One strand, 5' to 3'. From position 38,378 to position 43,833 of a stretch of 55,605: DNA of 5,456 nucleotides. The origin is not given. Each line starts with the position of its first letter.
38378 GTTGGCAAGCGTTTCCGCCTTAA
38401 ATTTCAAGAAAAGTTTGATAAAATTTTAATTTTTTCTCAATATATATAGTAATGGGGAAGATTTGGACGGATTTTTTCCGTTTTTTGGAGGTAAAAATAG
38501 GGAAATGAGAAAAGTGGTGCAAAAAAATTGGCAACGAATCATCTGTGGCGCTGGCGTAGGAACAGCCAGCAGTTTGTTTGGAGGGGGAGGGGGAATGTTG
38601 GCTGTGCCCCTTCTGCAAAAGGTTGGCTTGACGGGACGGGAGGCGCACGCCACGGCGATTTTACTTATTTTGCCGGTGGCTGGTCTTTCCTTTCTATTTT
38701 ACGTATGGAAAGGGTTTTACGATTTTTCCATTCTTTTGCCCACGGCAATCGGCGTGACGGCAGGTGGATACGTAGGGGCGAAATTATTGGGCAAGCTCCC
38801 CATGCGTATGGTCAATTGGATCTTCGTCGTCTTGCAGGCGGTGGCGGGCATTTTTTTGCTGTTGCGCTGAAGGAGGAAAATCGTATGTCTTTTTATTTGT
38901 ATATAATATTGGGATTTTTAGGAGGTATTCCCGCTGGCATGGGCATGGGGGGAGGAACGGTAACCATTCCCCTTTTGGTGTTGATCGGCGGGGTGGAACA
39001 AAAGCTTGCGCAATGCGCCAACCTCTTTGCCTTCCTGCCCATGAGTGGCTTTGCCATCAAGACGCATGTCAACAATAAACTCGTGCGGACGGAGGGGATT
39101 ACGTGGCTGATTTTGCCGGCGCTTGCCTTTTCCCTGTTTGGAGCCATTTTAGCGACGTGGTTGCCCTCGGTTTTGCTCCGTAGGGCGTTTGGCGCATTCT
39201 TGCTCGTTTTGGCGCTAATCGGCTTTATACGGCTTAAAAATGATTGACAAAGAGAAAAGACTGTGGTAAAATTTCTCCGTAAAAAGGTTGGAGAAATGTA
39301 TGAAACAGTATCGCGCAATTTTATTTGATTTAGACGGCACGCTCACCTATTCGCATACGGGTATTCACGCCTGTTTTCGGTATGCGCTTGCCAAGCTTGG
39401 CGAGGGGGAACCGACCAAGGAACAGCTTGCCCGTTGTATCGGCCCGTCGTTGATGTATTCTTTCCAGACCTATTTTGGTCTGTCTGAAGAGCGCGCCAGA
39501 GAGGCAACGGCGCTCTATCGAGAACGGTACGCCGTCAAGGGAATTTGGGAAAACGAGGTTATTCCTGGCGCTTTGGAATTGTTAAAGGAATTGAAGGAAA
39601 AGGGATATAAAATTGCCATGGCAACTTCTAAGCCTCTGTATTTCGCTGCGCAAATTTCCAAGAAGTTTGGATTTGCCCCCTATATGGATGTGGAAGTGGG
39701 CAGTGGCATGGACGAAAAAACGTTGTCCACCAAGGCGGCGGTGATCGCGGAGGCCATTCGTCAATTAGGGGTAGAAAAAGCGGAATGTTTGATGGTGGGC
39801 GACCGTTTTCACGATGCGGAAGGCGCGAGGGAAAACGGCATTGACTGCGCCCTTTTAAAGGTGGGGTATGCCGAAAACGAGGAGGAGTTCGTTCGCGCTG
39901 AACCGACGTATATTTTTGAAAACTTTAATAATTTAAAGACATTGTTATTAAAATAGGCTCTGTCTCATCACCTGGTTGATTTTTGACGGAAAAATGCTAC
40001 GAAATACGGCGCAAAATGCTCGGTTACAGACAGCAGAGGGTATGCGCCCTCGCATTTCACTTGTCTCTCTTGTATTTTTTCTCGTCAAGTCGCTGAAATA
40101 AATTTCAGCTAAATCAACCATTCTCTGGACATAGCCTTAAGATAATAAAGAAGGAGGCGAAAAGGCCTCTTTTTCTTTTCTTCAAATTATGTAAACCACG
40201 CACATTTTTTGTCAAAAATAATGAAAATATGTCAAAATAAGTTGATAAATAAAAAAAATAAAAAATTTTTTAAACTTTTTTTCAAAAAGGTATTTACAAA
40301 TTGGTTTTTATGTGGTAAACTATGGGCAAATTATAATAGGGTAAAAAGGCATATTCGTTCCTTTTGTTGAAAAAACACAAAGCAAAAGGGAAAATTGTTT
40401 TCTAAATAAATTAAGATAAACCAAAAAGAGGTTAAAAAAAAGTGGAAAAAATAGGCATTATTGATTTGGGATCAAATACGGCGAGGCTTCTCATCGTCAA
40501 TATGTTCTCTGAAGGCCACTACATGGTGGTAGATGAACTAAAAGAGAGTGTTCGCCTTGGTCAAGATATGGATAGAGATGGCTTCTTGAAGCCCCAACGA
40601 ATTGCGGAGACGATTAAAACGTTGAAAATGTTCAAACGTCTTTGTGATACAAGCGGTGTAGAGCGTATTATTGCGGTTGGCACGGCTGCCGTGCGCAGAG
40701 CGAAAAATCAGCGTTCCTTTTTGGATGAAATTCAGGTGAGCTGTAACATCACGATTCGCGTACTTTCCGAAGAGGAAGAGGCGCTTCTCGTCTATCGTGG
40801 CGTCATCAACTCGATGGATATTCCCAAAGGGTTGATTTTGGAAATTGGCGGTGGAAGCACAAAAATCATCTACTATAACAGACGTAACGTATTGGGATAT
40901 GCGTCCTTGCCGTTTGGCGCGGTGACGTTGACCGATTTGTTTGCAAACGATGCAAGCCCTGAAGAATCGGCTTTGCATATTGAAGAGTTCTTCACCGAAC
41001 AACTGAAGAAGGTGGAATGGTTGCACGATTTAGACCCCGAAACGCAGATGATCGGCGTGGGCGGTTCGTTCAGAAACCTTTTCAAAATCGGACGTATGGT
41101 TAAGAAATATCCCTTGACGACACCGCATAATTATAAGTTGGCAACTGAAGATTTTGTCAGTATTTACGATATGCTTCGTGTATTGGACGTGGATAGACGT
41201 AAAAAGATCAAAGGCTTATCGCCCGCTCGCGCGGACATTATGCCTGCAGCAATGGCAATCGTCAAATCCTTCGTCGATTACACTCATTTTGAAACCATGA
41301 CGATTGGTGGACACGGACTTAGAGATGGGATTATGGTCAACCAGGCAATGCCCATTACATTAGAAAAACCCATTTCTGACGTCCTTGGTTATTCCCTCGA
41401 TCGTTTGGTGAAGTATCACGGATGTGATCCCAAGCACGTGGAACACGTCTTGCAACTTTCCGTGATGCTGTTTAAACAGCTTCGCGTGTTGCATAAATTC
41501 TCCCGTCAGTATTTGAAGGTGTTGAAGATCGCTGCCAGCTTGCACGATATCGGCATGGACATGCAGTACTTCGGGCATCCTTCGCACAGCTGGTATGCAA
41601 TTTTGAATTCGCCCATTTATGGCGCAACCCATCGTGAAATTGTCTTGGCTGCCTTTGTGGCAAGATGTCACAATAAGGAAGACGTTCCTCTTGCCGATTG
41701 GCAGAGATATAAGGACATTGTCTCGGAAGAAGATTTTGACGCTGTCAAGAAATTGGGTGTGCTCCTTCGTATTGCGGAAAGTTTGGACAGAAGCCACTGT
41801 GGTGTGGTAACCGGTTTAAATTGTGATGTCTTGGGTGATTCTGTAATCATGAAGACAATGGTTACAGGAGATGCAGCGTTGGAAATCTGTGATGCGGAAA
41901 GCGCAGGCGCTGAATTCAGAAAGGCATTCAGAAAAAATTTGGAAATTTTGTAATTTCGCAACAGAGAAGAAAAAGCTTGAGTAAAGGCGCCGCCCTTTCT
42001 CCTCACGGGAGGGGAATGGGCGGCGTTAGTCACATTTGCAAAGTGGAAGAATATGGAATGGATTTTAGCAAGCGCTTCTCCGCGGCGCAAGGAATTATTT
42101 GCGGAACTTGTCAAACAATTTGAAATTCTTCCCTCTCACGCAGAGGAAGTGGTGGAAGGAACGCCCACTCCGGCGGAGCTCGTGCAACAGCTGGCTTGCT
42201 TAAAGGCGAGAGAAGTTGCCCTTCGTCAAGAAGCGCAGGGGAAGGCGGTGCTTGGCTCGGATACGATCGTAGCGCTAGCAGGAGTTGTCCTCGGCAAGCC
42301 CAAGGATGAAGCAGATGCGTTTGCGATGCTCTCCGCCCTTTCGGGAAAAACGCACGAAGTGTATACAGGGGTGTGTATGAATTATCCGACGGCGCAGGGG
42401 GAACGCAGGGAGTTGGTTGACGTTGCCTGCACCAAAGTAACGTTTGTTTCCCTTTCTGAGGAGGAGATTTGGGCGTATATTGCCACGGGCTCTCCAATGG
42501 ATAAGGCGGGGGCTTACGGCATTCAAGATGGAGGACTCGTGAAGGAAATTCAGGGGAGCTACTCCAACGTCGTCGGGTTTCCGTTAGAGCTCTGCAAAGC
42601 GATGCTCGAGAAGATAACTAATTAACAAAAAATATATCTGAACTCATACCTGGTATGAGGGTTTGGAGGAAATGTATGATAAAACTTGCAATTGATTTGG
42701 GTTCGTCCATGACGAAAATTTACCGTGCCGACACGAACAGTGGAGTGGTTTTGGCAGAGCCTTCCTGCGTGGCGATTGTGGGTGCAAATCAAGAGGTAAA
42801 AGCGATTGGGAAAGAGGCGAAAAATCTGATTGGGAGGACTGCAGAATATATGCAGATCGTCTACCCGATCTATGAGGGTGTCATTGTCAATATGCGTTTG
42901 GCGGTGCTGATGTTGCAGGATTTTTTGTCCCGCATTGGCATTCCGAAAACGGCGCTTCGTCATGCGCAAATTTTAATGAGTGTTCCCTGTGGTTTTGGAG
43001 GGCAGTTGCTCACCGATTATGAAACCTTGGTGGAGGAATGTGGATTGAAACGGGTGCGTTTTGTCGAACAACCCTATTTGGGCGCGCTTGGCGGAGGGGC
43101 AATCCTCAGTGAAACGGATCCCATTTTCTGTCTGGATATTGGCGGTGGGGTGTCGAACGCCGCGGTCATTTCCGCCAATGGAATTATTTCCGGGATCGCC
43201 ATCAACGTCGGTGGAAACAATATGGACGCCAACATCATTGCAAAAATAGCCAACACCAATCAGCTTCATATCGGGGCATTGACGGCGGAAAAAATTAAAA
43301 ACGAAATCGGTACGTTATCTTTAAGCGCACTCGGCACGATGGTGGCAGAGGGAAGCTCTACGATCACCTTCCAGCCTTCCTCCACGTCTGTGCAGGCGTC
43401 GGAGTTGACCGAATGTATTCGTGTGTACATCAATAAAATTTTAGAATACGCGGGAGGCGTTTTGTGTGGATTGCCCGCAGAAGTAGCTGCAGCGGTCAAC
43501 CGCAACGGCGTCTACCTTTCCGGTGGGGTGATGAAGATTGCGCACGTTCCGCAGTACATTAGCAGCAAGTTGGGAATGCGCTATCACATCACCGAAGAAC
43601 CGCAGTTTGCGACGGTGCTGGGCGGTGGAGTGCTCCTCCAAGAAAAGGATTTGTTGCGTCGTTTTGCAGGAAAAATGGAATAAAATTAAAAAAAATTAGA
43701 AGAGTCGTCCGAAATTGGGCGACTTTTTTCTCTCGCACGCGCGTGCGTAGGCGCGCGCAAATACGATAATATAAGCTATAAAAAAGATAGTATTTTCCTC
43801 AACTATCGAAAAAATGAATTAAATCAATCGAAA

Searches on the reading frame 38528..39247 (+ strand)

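Call 18: search_protein_families(library=pfam, proteins=[window:38528-39247:+])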
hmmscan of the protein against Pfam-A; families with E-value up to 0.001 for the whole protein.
window:38528-39247:+ (239 aa): 1 family
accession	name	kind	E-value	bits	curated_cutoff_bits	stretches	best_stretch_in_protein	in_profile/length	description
PF01925.25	TauE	-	3.6e-15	56.7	32.6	1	126-236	2-111/237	Sulfite exporter TauE/SafE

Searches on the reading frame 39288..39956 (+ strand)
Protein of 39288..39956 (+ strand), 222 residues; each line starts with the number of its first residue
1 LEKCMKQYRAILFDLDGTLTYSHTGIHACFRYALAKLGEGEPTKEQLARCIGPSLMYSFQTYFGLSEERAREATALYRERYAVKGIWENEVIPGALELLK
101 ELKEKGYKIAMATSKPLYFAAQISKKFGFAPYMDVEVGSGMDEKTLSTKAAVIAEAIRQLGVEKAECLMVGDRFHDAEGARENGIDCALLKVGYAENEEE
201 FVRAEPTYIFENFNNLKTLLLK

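Call 18: search_protein_families(library=pfam, proteins=[window:39288-39956:+])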
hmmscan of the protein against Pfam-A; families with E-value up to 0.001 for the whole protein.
window:39288-39956:+ (222 aa): 6 families
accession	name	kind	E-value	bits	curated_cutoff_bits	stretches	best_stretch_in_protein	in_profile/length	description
PF13419.12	HAD_2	-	2e-31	109.9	23.8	1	11-189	1-177/178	Haloacid dehalogenase-like hydrolase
PF00702.32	Hydrolase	-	1.1e-28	101.4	26.4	1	8-183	1-190/191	haloacid dehalogenase-like hydrolase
PF12710.13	HAD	-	3.2e-15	57.5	27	1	11-180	1-188/189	haloacid dehalogenase-like hydrolase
PF13242.12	Hydrolase_like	-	2.7e-11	43.6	22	1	151-215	8-74/75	HAD-hyrolase-like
PF08282.18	Hydrolase_3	-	7.2e-08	32.9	20.9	0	91-132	16-57/255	haloacid dehalogenase-like hydrolase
PF24694.1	LNS2_PITM1-3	-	0.00011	22.6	27.7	0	88-162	19-95/124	PITM 1-3, LNS2 domain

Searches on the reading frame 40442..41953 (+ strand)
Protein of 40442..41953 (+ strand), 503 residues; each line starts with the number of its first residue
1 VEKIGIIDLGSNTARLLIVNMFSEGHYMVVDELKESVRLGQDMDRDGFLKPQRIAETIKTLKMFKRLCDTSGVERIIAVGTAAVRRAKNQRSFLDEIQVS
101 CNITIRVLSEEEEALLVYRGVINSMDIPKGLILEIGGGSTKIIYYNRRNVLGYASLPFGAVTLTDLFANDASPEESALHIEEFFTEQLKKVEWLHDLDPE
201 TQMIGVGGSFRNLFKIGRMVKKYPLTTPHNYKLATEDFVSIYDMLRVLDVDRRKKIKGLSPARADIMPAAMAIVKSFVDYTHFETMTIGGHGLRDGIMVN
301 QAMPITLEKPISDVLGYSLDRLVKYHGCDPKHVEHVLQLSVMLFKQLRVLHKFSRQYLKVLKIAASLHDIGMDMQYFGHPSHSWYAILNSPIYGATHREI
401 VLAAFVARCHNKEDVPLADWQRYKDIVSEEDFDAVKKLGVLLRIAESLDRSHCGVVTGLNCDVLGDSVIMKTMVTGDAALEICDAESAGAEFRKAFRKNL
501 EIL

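Call 18: search_protein_families(library=pfam, proteins=[window:40442-41953:+])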
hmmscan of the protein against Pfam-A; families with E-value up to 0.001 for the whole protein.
window:40442-41953:+ (503 aa): 2 families
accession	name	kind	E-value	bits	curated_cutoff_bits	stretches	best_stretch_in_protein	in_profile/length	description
PF02541.22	Ppx-GppA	-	3e-51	175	27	1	23-301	6-281/285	Ppx/GppA phosphatase family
PF21447.3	Ppx-GppA_III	-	6.4e-16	59.1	27.3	1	319-463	6-147/177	Ppx/GppA phosphatase, domain III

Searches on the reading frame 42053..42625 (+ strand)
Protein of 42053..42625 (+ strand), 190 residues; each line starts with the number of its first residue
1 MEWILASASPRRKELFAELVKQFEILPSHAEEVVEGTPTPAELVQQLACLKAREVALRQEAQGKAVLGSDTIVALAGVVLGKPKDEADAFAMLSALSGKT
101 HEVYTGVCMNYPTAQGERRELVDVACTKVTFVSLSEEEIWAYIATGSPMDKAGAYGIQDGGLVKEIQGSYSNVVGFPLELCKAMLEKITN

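Call 18: search_protein_families(library=pfam, proteins=[window:42053-42625:+])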
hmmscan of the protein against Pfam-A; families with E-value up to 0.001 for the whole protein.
window:42053-42625:+ (190 aa): 1 family
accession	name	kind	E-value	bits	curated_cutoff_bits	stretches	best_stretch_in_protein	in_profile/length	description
PF02545.19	Maf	-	6.1e-60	202.5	27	1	3-187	2-186/187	Maf-like protein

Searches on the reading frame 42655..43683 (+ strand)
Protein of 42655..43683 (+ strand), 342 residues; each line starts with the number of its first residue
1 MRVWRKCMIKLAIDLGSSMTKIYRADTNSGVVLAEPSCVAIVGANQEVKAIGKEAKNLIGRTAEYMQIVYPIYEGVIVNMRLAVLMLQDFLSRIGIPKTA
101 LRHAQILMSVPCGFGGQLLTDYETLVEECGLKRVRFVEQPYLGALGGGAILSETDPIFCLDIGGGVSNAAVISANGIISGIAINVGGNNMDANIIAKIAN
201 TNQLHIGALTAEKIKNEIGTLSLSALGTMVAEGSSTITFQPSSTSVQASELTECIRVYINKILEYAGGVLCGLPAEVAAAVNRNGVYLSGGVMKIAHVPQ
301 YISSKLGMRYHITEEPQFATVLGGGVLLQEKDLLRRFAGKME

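Call 11: find_related_loci(query=window:42676-43683:+, collection=genome_contigs, flank=6000)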
Query window:42676-43683:+ (335 aa) in genome_contigs; peptide patterns used: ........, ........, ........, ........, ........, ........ (x = any residue, [..] = any of these).
164 stretches matched a pattern; 90 encode a relative of the query (tblastn E <= 1e-3); the best 80 are kept; 80 distinct loci.
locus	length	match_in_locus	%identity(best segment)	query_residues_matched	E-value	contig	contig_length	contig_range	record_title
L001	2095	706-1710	78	1-335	0e+0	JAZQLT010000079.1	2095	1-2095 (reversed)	MAG: Candidatus Scatosoma sp. isolate T1900044608_TS20190074.MAGScoT_cleanbin_000047 SGB_772_k141_1323798, whole genome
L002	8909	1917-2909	79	1-331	3e-177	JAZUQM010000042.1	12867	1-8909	MAG: Candidatus Scatosoma sp. isolate T1900044857_TS20190323.MAGScoT_cleanbin_000070 SGB_3073_k141_46977, whole genome s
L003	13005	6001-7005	77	1-335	2e-174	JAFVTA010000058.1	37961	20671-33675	MAG: Clostridia bacterium isolate RGIG5368 Sheep_Colon-3__c524843, whole genome shotgun sequence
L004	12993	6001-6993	77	1-331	4e-174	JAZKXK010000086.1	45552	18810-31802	MAG: Candidatus Scatosoma sp. isolate T1900045119_TC20190113.MAGScoT_cleanbin_000039 SGB_4824_k141_949743, whole genome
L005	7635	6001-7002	76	1-334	2e-171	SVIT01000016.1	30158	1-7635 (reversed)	MAG: Clostridiales bacterium isolate SIG416 NODE_31328_length_30158_cov_2.417768, whole genome shotgun sequence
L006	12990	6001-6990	77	1-331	1e-170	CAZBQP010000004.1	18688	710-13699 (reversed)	MAG TPA_asm: uncultured Clostridia bacterium isolate SRP350583_co1_51 genome assembly, contig: NODE_5110_length_18688_co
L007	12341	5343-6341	76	1-334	3e-168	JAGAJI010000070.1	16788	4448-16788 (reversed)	MAG: Clostridia bacterium isolate RGIG8495 Water_deer_Cecum-1__c345878, whole genome shotgun sequence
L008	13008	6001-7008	73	1-335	4e-168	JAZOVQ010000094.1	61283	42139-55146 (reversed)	MAG: Candidatus Scatosoma sp. isolate T1900045525_YK20190219.MAGScoT_cleanbin_000033 SGB_7685_k141_159672, whole genome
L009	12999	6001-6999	74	1-333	8e-168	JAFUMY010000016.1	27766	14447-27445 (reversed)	MAG: Clostridia bacterium isolate RGIG4641 Roe_deer_Rectum-4__c50326, whole genome shotgun sequence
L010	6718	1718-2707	76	1-331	4e-168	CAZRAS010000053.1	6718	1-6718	MAG TPA_asm: uncultured Clostridia bacterium isolate SRP225648_co1_197 genome assembly, contig: NODE_29086_length_6718_c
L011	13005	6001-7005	75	1-335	3e-167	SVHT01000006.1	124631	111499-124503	MAG: Clostridiales bacterium isolate SIG391 NODE_3296_length_124631_cov_10.131353, whole genome shotgun sequence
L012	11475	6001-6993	74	1-331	2e-166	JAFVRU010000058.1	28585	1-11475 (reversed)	MAG: Clostridia bacterium isolate RGIG5336 Sheep_Colon-3__c368795, whole genome shotgun sequence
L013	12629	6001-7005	74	1-335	8e-166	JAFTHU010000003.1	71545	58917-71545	MAG: Clostridia bacterium isolate RGIG3831 Roe_deer_Cecum-1__c317, whole genome shotgun sequence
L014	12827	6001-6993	73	1-331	3e-165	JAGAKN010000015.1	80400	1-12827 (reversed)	MAG: Clostridia bacterium isolate RGIG8526 Water_deer_Cecum-2__c341070, whole genome shotgun sequence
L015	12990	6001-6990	74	1-330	4e-165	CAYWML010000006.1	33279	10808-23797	MAG TPA_asm: uncultured Clostridia bacterium isolate SRP225648_co1_280 genome assembly, contig: NODE_2657_length_33279_c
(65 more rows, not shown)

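Call 18: search_protein_families(library=pfam, proteins=[window:42655-43683:+])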
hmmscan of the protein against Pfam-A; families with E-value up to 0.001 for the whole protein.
window:42655-43683:+ (342 aa): 3 families
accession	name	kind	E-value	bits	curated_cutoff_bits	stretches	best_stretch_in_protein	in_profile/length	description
PF06723.19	MreB_Mbl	-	6.7e-64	216.2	27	1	10-333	3-324/327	MreB/Mbl protein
PF14450.12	FtsA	-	6.2e-08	33.5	31.8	1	159-323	2-127/127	Cell division protein FtsA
PF06277.17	EutA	-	0.00011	21.7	27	1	155-253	143-247/475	Ethanolamine utilisation protein EutA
